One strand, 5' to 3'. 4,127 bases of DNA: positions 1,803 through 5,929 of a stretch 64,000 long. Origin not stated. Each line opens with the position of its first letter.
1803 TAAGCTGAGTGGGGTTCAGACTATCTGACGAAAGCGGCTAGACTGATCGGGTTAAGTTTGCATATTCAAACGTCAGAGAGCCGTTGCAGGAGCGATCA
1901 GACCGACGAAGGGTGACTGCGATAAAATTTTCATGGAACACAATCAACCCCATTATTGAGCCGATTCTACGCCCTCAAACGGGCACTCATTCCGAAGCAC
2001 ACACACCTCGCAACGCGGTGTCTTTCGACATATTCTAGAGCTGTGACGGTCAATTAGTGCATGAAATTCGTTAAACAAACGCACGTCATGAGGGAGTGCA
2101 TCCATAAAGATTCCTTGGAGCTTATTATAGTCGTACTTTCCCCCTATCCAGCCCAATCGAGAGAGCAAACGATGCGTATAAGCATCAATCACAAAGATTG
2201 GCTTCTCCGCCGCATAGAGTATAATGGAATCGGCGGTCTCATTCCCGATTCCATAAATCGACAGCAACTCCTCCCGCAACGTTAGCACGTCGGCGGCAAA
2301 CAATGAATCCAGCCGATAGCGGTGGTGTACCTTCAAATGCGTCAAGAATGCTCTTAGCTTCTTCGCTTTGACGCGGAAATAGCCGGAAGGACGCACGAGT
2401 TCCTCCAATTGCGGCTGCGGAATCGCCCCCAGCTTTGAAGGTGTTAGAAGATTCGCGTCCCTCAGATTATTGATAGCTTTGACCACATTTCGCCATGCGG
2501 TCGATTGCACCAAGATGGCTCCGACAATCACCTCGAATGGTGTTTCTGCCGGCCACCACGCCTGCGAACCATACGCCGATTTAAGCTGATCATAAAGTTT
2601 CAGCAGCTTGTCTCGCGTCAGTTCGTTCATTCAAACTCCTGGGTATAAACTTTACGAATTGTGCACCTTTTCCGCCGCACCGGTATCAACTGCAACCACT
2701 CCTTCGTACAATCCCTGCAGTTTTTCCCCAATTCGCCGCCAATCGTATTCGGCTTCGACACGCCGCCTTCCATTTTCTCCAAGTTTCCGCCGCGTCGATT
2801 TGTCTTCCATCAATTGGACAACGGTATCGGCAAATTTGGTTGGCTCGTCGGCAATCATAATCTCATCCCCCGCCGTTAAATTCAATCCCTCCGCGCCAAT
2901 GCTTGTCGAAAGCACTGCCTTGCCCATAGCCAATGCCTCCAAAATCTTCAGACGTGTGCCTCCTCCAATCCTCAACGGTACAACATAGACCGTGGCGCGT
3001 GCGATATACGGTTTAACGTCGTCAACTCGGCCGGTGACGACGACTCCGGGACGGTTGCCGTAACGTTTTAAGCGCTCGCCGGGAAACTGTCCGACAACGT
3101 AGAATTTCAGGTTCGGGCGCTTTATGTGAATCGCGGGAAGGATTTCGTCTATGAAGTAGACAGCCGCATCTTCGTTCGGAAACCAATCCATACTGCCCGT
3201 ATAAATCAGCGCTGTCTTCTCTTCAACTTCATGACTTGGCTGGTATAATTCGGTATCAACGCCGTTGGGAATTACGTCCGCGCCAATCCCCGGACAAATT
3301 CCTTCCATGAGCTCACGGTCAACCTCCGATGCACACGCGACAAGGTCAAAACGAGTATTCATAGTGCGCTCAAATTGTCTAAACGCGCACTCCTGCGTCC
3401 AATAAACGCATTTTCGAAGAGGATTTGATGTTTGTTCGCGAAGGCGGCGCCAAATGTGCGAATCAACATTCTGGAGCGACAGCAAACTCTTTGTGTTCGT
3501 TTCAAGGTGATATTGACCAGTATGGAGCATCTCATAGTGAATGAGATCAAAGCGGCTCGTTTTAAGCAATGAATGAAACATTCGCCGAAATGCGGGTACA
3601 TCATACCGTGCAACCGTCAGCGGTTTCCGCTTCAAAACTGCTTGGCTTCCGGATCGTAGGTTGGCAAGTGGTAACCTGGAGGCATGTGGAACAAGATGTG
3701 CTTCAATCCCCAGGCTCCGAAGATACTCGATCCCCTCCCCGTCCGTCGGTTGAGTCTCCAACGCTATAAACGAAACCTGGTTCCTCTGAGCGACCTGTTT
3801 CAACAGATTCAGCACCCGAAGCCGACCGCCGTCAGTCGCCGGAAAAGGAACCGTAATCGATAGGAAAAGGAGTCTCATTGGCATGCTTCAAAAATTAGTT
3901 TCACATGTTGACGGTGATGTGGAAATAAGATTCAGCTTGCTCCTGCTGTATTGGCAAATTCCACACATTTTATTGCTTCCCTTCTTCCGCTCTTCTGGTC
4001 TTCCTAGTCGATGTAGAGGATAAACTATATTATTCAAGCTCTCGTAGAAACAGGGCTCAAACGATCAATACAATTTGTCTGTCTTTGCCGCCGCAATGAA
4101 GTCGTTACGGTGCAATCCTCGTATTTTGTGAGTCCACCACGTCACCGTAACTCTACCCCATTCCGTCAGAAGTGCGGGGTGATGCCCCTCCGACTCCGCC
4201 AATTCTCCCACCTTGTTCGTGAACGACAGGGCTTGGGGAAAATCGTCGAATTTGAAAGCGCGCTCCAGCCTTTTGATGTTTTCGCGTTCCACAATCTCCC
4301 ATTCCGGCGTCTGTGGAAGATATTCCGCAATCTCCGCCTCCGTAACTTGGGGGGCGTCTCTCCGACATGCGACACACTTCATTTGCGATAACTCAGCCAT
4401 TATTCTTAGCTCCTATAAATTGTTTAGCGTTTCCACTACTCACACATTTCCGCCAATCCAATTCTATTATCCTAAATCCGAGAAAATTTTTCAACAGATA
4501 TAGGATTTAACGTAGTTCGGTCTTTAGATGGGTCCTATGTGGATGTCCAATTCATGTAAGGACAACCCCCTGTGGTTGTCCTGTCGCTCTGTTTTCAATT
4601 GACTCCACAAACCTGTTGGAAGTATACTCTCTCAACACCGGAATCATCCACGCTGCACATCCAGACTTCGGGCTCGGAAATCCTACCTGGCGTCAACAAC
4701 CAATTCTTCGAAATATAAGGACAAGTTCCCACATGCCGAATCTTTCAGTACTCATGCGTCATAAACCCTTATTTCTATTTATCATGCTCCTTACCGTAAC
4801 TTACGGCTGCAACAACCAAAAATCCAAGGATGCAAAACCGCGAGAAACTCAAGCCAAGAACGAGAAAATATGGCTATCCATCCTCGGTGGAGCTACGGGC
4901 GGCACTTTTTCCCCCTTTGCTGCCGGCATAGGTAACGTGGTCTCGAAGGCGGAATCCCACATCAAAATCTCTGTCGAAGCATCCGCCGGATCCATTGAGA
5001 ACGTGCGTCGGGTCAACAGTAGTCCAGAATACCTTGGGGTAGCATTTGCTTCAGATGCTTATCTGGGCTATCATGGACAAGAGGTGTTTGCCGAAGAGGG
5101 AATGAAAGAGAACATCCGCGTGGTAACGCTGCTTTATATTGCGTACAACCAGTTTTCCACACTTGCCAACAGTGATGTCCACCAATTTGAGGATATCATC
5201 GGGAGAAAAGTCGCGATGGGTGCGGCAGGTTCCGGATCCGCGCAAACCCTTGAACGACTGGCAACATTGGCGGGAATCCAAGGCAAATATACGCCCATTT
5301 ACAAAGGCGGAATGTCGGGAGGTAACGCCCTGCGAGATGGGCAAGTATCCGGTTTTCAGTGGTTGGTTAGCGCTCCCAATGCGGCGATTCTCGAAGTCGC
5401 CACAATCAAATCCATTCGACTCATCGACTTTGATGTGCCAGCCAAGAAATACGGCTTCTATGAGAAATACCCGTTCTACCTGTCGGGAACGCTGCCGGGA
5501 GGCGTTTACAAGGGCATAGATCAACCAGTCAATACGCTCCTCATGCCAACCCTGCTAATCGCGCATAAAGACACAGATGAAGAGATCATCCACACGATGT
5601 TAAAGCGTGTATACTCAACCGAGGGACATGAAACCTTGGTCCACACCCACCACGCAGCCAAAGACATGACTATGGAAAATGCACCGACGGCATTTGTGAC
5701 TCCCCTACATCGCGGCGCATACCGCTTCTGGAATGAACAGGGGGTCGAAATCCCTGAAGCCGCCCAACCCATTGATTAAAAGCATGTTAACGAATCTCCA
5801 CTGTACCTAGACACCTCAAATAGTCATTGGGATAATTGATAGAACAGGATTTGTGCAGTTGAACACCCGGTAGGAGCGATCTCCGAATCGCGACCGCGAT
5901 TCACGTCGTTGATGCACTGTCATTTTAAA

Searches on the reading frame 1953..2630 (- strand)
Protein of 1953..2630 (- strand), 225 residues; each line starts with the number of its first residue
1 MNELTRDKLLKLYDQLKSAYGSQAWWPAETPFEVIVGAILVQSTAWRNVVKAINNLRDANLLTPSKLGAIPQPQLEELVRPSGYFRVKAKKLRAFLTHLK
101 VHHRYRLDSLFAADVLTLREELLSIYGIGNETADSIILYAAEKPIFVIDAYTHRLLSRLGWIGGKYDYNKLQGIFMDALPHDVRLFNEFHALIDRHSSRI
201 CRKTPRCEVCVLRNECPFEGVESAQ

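Call 7: search_protein_families(library=pfam, proteins=[window:1953-2630:-], max_evalue=0.001)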
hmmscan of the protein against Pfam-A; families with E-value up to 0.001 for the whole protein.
window:1953-2630:- (225 aa): 1 family
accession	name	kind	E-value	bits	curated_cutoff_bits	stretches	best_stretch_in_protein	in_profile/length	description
PF00730.31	HhH-GPD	-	3.1e-13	50.4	26.2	1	36-178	1-105/108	HhH-GPD superfamily base excision DNA repair protein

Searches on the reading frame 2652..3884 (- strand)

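Call 7: search_protein_families(library=pfam, proteins=[window:2652-3884:-], max_evalue=0.001)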
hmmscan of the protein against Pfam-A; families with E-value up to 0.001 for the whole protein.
window:2652-3884:- (410 aa): 5 families
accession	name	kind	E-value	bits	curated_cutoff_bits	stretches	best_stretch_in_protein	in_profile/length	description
PF13692.12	Glyco_trans_1_4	-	1e-25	91.1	27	1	225-361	3-142/142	Glycosyl transferases group 1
PF00534.26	Glycos_transf_1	-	6.6e-12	45.7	26.4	1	249-375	34-172/172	Glycosyl transferases group 1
PF13524.12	Glyco_trans_1_2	-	1e-11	45.4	25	1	255-389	11-142/144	Glycosyl transferase-like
PF13439.12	Glyco_transf_4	-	1.1e-07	32.5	28.5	1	53-212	13-169/170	Glycosyltransferase Family 4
PF13579.12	Glyco_trans_4_4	-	0.00013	22.8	29.7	1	19-208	2-158/158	Glycosyl transferase 4-like domain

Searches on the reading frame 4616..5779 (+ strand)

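Call 7: search_protein_families(library=pfam, proteins=[window:4616-5779:+], max_evalue=0.001)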
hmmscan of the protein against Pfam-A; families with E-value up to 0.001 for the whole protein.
window:4616-5779:+ (387 aa): 1 family
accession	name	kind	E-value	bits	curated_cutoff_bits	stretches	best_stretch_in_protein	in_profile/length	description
PF16868.10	NMT1_3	-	4.6e-56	191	27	1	90-376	2-289/289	NMT1-like family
